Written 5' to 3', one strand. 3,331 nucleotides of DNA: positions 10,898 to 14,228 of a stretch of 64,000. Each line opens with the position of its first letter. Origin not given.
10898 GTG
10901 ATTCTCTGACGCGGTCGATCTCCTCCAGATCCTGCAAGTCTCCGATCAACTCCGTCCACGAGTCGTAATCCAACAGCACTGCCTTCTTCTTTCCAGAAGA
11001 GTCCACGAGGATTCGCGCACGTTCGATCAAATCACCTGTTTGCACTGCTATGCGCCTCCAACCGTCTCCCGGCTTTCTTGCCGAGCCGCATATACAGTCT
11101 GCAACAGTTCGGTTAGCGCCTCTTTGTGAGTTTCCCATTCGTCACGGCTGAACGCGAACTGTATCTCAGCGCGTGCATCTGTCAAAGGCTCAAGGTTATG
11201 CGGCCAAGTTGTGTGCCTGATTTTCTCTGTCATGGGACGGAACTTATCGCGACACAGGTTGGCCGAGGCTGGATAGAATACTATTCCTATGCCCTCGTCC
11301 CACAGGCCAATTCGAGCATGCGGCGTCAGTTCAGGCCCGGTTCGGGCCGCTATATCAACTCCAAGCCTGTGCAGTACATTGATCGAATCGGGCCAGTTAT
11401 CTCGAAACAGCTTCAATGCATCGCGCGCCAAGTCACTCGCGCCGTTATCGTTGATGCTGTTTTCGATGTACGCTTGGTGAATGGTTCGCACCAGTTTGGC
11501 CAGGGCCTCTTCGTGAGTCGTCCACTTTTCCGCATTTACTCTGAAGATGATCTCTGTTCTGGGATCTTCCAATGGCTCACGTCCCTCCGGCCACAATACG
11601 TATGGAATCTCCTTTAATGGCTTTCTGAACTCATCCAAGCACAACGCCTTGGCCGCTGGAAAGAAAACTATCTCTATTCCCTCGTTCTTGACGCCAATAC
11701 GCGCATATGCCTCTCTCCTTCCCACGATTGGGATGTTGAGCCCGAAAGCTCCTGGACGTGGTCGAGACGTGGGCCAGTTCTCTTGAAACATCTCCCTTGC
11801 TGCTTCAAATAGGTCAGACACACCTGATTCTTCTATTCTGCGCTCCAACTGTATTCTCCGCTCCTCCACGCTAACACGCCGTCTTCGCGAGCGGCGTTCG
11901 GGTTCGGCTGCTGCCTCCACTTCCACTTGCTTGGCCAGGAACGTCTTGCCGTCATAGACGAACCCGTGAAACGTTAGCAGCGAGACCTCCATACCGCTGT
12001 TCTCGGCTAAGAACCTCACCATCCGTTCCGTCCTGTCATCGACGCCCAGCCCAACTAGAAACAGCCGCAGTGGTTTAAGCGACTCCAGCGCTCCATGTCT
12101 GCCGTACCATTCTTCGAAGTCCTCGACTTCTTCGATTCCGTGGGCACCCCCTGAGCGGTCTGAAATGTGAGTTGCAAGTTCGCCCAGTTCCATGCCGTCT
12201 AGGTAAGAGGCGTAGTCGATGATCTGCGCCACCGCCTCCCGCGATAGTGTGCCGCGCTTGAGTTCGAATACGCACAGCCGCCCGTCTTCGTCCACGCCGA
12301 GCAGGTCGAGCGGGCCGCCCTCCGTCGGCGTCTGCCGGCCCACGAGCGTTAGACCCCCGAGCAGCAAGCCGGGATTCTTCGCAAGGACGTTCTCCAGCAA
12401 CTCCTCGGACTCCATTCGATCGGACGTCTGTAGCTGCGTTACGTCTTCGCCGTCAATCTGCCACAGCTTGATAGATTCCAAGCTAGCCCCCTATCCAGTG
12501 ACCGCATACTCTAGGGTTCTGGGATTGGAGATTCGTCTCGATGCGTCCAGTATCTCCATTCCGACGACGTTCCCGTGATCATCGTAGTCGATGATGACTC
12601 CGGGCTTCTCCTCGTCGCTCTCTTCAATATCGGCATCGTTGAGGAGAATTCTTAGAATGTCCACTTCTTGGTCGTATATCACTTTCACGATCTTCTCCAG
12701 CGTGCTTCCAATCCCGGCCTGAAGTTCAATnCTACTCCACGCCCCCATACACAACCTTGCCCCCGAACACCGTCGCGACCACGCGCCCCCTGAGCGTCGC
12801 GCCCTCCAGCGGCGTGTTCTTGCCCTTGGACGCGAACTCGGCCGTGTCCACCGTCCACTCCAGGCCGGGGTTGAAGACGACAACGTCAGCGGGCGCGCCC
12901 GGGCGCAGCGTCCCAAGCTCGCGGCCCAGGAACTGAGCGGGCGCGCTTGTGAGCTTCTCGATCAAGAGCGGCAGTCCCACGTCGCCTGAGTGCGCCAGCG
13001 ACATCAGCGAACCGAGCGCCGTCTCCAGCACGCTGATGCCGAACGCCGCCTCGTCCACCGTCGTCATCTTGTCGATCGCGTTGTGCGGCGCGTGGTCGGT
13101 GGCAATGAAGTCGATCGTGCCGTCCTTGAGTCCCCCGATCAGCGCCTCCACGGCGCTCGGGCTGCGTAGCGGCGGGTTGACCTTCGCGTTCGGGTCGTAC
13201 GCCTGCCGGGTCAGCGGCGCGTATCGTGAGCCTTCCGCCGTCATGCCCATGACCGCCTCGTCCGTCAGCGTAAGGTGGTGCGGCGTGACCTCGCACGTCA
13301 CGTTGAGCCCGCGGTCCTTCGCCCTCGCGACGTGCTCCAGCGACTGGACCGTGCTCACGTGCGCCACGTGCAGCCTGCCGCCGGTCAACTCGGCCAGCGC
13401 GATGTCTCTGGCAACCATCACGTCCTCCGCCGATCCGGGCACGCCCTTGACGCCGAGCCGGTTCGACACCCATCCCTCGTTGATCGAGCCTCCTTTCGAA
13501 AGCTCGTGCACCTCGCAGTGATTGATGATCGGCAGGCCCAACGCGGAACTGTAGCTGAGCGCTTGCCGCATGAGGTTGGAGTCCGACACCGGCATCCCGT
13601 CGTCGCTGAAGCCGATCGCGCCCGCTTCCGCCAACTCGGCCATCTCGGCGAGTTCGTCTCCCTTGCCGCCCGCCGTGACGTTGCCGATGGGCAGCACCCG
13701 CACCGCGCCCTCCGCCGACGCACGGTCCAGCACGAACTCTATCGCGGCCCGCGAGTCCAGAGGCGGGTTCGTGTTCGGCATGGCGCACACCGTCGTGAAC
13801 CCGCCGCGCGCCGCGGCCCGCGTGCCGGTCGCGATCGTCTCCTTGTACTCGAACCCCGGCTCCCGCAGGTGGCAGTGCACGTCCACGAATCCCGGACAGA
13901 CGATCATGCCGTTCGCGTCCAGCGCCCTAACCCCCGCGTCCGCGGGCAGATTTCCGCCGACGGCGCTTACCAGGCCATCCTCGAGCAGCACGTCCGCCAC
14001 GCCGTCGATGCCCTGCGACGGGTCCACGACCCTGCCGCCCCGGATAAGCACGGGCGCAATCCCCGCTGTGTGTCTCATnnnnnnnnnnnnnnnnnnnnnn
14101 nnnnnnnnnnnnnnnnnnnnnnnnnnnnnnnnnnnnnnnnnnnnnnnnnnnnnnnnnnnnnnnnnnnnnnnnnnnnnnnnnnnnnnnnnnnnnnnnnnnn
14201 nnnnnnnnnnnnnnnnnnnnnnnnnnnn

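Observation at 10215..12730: Five-gene accessory cassette inserted inside the pyrimidine operon between pyrC and carA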

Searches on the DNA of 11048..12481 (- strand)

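Call 79: search_rna_families(sources=[L163, L164, L005, L126], threshold=evalue, max_evalue=0.1)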
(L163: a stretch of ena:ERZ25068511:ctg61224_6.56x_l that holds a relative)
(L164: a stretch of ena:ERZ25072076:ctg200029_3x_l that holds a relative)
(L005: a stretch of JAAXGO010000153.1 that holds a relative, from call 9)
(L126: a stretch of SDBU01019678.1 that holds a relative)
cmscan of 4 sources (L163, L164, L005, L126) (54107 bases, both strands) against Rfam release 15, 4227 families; matches with E-value up to 0.1: 4.
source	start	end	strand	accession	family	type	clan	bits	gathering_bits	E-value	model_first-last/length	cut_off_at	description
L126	668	793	+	RF00515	PyrR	Cis-reg;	-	48.3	54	0.0012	1-115/115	no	PyrR binding site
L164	3458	3571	+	RF00515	PyrR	Cis-reg;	-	46.3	54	0.0029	1-115/115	no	PyrR binding site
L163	4856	4969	+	RF00515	PyrR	Cis-reg;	-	42.6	54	0.015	1-115/115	no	PyrR binding site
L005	1552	1664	+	RF00515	PyrR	Cis-reg;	-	42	54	0.019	1-115/115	no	PyrR binding site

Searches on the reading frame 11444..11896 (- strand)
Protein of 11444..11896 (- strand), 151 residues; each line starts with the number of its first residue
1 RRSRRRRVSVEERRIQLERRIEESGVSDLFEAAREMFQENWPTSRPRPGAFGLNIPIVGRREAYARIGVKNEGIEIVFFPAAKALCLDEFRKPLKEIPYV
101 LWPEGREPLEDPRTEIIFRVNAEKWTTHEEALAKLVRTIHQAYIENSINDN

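Call 15: search_protein_families(library=pfam, proteins=[window:11444-11896:-], max_evalue=10)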
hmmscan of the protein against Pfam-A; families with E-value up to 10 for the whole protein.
seq(151 aa): 1 family
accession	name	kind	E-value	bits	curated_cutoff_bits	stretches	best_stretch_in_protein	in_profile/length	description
PF08719.17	NADAR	-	0.035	14.8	35.1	1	111-151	87-127/163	NADAR domain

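Call 47: predict_structure(alignment_id=A2)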
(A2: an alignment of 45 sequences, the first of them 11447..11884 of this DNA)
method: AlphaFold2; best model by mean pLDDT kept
length: 146 residues; sequences in the alignment: 45
mean_pLDDT: 92.2   pTM: 0.86
mean pLDDT of the five models: 92.2, 91.7, 91.1, 91.0, 90.8
residues with pLDDT >= 90: 116; 70-90: 28; 50-70: 2; < 50: 0
segments of 3 or more residues with pLDDT < 50: none
pLDDT, mean of each block of 10 residues (from residue 1): 85 94 96 94 93 86 93 95 93 94 89 96 97 95 78
secondary structure, 60 per line:
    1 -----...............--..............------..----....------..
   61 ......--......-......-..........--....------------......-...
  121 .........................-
elements in order: H6-20 H23-36 E49-52 E59-66 E69-74 H76-81 H83-92 E95-98 E111-116 H118-145

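Call 50: fold_search(model_id=the predicted structure, library=pdb)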
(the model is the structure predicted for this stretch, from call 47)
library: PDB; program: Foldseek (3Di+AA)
matches with E <= 10: 759; with E <= 0.001: 0
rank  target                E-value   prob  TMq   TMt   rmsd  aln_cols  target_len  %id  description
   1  9t2w_A                4.7e-03  1.00  0.50  0.58   3.3       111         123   15  YdhG-like domain-containing protein (Frataxin) from Listeria monocytogenes (released 2025-11-19)
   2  9t2w_B                7.8e-03  1.00  0.46  0.54   3.7       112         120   16  YdhG-like domain-containing protein (Frataxin) from Listeria monocytogenes (released 2025-11-19)
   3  2fm8_A                1.1e-02  0.69  0.28  0.30   7.3       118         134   12  Crystal Structure of the Salmonella Secretion Chaperone InvB in Complex with SipA (released 2006-03-21)
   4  2oc6_A                6.8e-02  0.69  0.40  0.45   5.5       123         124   14  Crystal structure of a protein from the duf1801 family (ydhg, bsu05750) from bacillus subtilis at 1.75 A resolution (released 2007-01-16)
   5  2a1v                  9.9e-02  0.72  0.41  0.43   5.4       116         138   15  Crystal structure of Deinococcus radiodurans protein DR2400, Pfam domain DUF419 (released 2005-07-26)
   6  3dxd_A                1.1e-01  0.16  0.22  0.23  14.2       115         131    6  Crystal structure of the intracellular domain of human APP (T668E mutant) in complex with Fe65-PTB2 (released 2008-09-16)
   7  8uxw_D                1.2e-01  0.25  0.30  0.17  11.4       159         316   12  Arp2/3 branch junction complex, ADP state (released 2024-01-31)
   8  8q8o_B                1.8e-01  0.47  0.40  0.42   6.8       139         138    9  PA14_16140 protein: the regulator of an operon involved in the biofilm formation in PA14 P. aeruginosa (released 2024-02-28)
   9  7u7h_E                2.1e-01  0.25  0.28  0.13   5.6        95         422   22  Cysteate acyl-ACP transferase from Alistipes finegoldii (released 2023-01-18)
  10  2fki_MODEL_1_A        2.6e-01  0.75  0.47  0.56   4.6       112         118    8  NMR Structure of Protein yjbR from Escherichia coli; Northeast Structural Genomics Consortium Target ER226 (released 2006-02-28)
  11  5x51_K                2.6e-01  0.16  0.27  0.31   7.6       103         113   14  RNA Polymerase II from Komagataella Pastoris (Type-3 crystal) (released 2017-05-17)
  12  5x4z_K                2.6e-01  0.16  0.27  0.31   7.6       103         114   14  RNA Polymerase II from Komagataella Pastoris (Type-1 crystal) (released 2017-05-17)
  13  3ncv_B                2.6e-01  0.03  0.12  0.10  15.7       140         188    8  NgoL (released 2010-12-08)
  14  8q8o_A                2.7e-01  0.21  0.30  0.32   7.6       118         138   13  PA14_16140 protein: the regulator of an operon involved in the biofilm formation in PA14 P. aeruginosa (released 2024-02-28)
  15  8tvy_K                3.3e-01  0.15  0.26  0.29   8.3       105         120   10  Cryo-EM structure of CPD lesion containing RNA Polymerase II elongation complex with Rad26 and Elf1 (closed state) (released 2024-01-24)
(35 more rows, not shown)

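Call 57: search_protein_representatives(protein=window:11447-11884:-)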
Query: 146 residues. Proteins with E-value up to 0.001 (for the whole library): 58; up to 1e-10: 31; up to 1e-30: 6. The best 58 are listed.
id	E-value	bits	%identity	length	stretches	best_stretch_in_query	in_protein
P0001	7.6e-117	402.0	73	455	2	1-146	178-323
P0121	4.1e-39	149.9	54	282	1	1-139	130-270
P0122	3.8e-36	140.3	38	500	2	1-139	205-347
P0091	9.1e-36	139.0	50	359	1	1-139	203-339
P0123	6.0e-34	133.1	50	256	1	2-139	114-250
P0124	5.1e-32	126.9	48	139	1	7-140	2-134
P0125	4.0e-30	120.7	58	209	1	1-115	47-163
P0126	8.0e-30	119.7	48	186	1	1-140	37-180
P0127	6.8e-28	113.5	37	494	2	10-141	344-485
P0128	1.8e-26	108.9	38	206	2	9-139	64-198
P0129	5.4e-26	107.3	49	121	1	23-139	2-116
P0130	7.3e-23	97.2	48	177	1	15-139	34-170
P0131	1.1e-21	93.4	49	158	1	26-141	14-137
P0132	7.2e-18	81.0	46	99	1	54-140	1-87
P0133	2.0e-17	79.5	37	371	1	2-139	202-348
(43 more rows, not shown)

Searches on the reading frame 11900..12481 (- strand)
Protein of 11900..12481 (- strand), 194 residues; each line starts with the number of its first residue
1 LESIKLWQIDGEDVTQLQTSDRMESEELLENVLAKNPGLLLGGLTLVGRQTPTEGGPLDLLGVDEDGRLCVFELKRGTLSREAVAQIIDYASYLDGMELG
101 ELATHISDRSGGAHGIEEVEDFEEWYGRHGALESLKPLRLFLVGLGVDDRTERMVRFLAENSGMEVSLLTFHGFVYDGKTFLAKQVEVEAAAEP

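Call 15: search_protein_families(library=pfam, proteins=[window:11900-12481:-], max_evalue=10)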
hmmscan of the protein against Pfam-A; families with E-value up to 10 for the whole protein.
seq(194 aa): 2 families
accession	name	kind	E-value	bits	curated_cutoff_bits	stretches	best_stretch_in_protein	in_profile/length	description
PF01939.22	NucS_C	-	1.2e-08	35.4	24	1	26-95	2-71/124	Endonuclease NucS C-terminal domain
PF08665.17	PglZ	-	0.25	11.7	25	1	150-177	147-175/179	PglZ domain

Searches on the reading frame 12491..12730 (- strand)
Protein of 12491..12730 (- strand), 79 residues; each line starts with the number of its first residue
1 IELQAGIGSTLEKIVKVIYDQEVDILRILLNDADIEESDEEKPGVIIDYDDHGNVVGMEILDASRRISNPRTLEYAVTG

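Call 4: search_protein_families(library=pfam, proteins=[window:12491-12730:-], max_evalue=0.01)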
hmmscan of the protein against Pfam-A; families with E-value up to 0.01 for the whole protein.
window:12491-12730:- (79 aa): 1 family
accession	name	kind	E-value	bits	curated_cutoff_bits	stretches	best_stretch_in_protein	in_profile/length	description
PF10049.14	DUF2283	-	2.5e-18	66.4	23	1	16-64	1-49/49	Protein of unknown function (DUF2283)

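Call 7: search_protein_families(library=ncbifam, proteins=[window:12491-12688:-], max_evalue=0.01)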
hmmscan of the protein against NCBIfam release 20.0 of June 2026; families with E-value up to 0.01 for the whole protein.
window:12491-12688:- (65 aa): 0 families

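Call 31: search_protein_families(library=padloc, proteins=[window:12491-12688:-], max_evalue=0.01)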
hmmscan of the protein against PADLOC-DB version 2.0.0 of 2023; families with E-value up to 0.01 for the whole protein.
window:12491-12688:- (65 aa): 0 families

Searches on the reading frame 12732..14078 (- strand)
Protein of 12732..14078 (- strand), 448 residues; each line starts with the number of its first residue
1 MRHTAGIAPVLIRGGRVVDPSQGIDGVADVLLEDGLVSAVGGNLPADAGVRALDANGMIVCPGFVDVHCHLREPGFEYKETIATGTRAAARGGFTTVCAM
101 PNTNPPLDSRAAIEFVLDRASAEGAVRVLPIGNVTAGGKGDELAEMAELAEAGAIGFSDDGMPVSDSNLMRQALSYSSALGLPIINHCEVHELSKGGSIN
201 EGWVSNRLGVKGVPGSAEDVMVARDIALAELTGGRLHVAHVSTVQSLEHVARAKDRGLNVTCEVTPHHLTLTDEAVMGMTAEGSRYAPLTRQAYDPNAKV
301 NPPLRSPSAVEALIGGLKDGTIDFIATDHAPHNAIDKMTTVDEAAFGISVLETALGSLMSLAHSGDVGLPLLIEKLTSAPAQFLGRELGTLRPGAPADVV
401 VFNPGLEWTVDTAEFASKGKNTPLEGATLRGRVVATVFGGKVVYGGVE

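Call 4: search_protein_families(library=pfam, proteins=[window:12732-14078:-], max_evalue=0.01)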
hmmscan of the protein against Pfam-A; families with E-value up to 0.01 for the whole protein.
window:12732-14078:- (448 aa): 3 families
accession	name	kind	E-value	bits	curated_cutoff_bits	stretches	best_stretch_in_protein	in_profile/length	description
PF01979.26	Amidohydro_1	-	1.5e-31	110.4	25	1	59-443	1-345/345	Amidohydrolase family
PF07969.17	Amidohydro_3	-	4.3e-15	56.6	29.7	2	317-444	363-472/472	Amidohydrolase family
PF12890.13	DHOase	-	1.5e-12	48.3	21.2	1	59-243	3-139/142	Dihydro-orotase-like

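Call 9: find_related_loci(query=window:12732-14078:-, collection=genome_contigs, flank=10000)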
Query window:12732-14078:- (448 aa) in genome_contigs; peptide patterns used: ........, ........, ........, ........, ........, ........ (x = any residue, [..] = any of these).
600 stretches matched a pattern (row limit reached: there are more); 591 encode a relative of the query (tblastn E <= 1e-3); the best 80 are kept; 80 distinct loci.
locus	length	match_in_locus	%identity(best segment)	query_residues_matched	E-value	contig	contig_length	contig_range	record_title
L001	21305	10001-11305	67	9-444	0e+0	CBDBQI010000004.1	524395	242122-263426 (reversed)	MAG: Dehalococcoidia bacterium isolate aa297ee3-c136-429f-8284-2fbc07899539 genome assembly, contig: contig_4, whole gen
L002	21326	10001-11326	69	9-444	0e+0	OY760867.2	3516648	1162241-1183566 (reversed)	MAG: Dehalococcoidia bacterium isolate ec36dd00-29ce-491f-9a3f-6816ace52b4b genome assembly, chromosome: 1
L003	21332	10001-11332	66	1-444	0e+0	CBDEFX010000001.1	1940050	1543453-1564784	MAG: Dehalococcoidia bacterium isolate bd3fcf20-00e0-4c08-a004-f645cab7dc39 genome assembly, contig: contig_1, whole gen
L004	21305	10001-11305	65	10-444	0e+0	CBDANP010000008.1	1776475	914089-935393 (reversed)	MAG: Dehalococcoidia bacterium isolate b4c8b7c9-9533-4910-ac39-d933c6e21fa7 genome assembly, contig: contig_8, whole gen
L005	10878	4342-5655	66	7-444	0e+0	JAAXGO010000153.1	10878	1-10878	MAG: Rhodothermales bacterium isolate Plut_88865 filtered_Plut_88865_genomic_contig_116933, whole genome shotgun sequenc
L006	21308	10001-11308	66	11-446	0e+0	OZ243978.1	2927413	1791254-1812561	MAG: Dehalococcoidia bacterium isolate 7f999ff8-d283-48c4-a118-127608cdb325 genome assembly, chromosome: 1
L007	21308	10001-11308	66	9-444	6e-180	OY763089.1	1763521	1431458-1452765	MAG: Dehalococcoidia bacterium isolate e66569de-989e-459c-8942-bbbb2819a0b0 genome assembly, chromosome: 1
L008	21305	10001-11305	65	10-444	4e-177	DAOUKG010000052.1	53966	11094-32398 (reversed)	MAG TPA_asm: Dehalococcoidia bacterium isolate S5_317 k113_912035, whole genome shotgun sequence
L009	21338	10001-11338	64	7-448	2e-173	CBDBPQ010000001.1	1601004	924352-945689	MAG: Dehalococcoidia bacterium isolate abcbbb68-f6b9-45fe-872f-470341002cc5 genome assembly, contig: contig_1, whole gen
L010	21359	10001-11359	60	10-446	1e-168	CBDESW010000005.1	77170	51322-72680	MAG: Dehalococcoidia bacterium isolate 15034885-6cce-4004-a438-bd7f6032d031 genome assembly, contig: contig_5, whole gen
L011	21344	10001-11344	58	1-444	2e-164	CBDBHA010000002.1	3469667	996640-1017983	MAG: Dehalococcoidia bacterium isolate bb2b1bd2-7e29-43ac-b61b-1ab32c8d9498 genome assembly, contig: contig_2, whole gen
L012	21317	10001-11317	58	10-444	6e-164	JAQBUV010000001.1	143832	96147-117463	MAG: Chloroflexota bacterium isolate casp150-mb.161 NODE_189_length_143832_cov_0.488141, whole genome shotgun sequence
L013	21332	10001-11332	57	4-444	4e-162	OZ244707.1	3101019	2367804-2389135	MAG: Dehalococcoidia bacterium isolate ff215481-6181-4eb5-bab1-de6adcd508a5 genome assembly, chromosome: 1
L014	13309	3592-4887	64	10-445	9e-161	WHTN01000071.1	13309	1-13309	MAG: Dehalococcoidia bacterium isolate Dino_bin38 NODE_5269_length_13309_cov_2.3524, whole genome shotgun sequence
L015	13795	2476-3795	57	10-446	9e-160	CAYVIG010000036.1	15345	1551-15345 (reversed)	MAG TPA_asm: uncultured Dehalococcoidia bacterium isolate SRP077602_co4_651 genome assembly, contig: NODE_6818_length_15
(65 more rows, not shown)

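Call 14: search_protein_families(library=pfam, proteins=[L001:9628-9993:+, L005:5673-5930:+, L004:12652-12903:+, L009:12745-13116:+, L003:11375-12319:+, L002:11571-12218:+, L005:9436-10149:+, L007:13827-14048:+, L007:14042-14431:+, L008:11286-11597:+], max_evalue=0.001)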
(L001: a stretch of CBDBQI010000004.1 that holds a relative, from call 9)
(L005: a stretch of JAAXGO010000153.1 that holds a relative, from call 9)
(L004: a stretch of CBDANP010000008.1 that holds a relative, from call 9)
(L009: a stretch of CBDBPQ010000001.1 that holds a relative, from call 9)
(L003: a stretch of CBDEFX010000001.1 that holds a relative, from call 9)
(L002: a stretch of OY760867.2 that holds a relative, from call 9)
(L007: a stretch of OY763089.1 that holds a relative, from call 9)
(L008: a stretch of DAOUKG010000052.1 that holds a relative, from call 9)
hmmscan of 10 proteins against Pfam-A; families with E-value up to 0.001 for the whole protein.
L001:9628-9993:+ (121 aa): 1 family
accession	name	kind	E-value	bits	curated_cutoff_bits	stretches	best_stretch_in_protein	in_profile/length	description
PF00293.34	NUDIX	-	1.4e-15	57.9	21.1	1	7-98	3-113/134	NUDIX domain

L005:5673-5930:+ (85 aa): 1 family
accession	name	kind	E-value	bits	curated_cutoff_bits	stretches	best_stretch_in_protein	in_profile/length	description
PF14076.12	DUF4258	-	3.4e-06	27.7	25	1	5-75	1-71/71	Domain of unknown function (DUF4258)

L004:12652-12903:+ (83 aa): 1 family
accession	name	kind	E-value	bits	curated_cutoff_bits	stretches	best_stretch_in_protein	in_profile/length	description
PF05016.21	ParE_toxin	-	2.9e-11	44.2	23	1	4-82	1-89/89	ParE toxin of type II toxin-antitoxin system, parDE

L009:12745-13116:+ (123 aa): 1 family
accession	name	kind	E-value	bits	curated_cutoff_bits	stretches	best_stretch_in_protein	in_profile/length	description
PF02452.23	PemK_toxin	-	3.1e-25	88.9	23.1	1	12-120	1-109/109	PemK-like, MazF-like toxin of type II toxin-antitoxin system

L003:11375-12319:+ (314 aa): 1 family
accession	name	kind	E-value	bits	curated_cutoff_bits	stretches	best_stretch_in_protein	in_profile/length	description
PF05014.21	Nuc_deoxyrib_tr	-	0.0001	22.9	28.8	1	191-262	29-99/117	Nucleoside 2-deoxyribosyltransferase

L002:11571-12218:+ (215 aa): 0 families

L005:9436-10149:+ (237 aa): 3 families
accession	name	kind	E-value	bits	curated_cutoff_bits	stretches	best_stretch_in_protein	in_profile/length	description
PF00702.32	Hydrolase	-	1.2e-20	75.2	26.4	1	7-198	1-191/191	haloacid dehalogenase-like hydrolase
PF13419.12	HAD_2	-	6.5e-18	65.9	23.8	1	12-203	3-177/178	Haloacid dehalogenase-like hydrolase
PF13242.12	Hydrolase_like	-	9.9e-09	35.4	22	1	159-210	3-53/75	HAD-hyrolase-like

L007:13827-14048:+ (73 aa): 1 family
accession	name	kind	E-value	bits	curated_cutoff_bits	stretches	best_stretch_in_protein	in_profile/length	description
PF09957.15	VapB_antitoxin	-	9.5e-12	45.1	23.4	1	1-46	1-46/47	Bacterial antitoxin of type II TA system, VapB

L007:14042-14431:+ (129 aa): 1 family
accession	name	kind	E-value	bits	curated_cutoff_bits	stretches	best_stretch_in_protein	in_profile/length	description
PF01850.27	PIN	-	1.6e-12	48.6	23.6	1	3-120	2-119/120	PIN domain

L008:11286-11597:+ (103 aa): 1 family
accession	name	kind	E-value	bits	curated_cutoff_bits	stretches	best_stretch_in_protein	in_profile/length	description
PF01402.27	RHH_1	-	1.8e-08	34.5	20.5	1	28-62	4-38/39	Ribbon-helix-helix protein, copG family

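Call 83: search_protein_families(library=pfam, proteins=[L002:11571-12218:+], max_evalue=0.01)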
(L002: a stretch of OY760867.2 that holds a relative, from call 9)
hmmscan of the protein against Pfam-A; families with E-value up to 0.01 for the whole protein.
L002:11571-12218:+ (215 aa): 0 families

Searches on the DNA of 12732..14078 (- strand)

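Call 78: search_rna_families(sources=[L001, L004, L006, L007, L009, L163, L164], threshold=gathering)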
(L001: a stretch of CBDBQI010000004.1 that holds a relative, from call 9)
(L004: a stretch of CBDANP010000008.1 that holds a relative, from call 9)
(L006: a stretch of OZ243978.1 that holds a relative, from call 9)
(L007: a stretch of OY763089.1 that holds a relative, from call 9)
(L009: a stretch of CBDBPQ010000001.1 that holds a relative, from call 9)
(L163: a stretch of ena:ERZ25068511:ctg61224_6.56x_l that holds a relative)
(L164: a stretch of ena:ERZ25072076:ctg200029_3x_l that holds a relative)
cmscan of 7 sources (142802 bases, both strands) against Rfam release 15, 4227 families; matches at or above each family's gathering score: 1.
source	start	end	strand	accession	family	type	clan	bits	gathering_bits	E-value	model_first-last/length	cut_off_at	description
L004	20755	20849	+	RF01852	tRNA-Sec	Gene; tRNA;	CL00001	66.2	47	6.3e-11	1-91/91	no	Selenocysteine transfer RNA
